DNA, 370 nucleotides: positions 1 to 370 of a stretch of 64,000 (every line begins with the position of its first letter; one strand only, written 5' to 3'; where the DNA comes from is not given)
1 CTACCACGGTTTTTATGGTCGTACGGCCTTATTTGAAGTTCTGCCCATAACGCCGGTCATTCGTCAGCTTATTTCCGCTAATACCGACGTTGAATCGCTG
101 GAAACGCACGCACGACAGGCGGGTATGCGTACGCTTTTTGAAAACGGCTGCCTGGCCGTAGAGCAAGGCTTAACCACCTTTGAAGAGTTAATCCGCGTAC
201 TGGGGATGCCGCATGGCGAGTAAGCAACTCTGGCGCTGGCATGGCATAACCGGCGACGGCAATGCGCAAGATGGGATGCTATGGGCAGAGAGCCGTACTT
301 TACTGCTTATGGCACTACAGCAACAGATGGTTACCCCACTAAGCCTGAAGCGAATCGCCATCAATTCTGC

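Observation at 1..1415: Cryptic type IV pilus-like assembly genes hofB-hofC at the window edge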

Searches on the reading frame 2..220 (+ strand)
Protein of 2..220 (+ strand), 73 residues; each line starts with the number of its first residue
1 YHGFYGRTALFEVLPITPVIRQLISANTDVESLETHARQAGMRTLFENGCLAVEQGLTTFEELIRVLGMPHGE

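Call 9: search_protein_families(proteins=[window:2-220:+], library=ncbifam)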
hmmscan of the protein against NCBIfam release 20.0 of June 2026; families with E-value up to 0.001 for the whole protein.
window:2-220:+ (73 aa): 4 families
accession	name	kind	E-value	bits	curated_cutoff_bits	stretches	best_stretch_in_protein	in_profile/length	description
NF007755.0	PRK10436.1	equivalog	2.8e-27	95.5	617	1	1-72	393-464/465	type II secretion system protein GspE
TIGR02533.1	type_II_gspE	equivalog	5.6e-13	48.4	630.25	1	2-66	421-485/486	type II secretion system ATPase GspE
TIGR02538.1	type_IV_pilB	equivalog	8.7e-13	47.7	675.65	1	2-66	497-561/564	type IV-A pilus assembly ATPase PilB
NF053534.1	T4PilAsmATPsTfpB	equivalog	2.2e-12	46.2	850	1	2-67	517-582/584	type IV pilus assembly ATPase TfpB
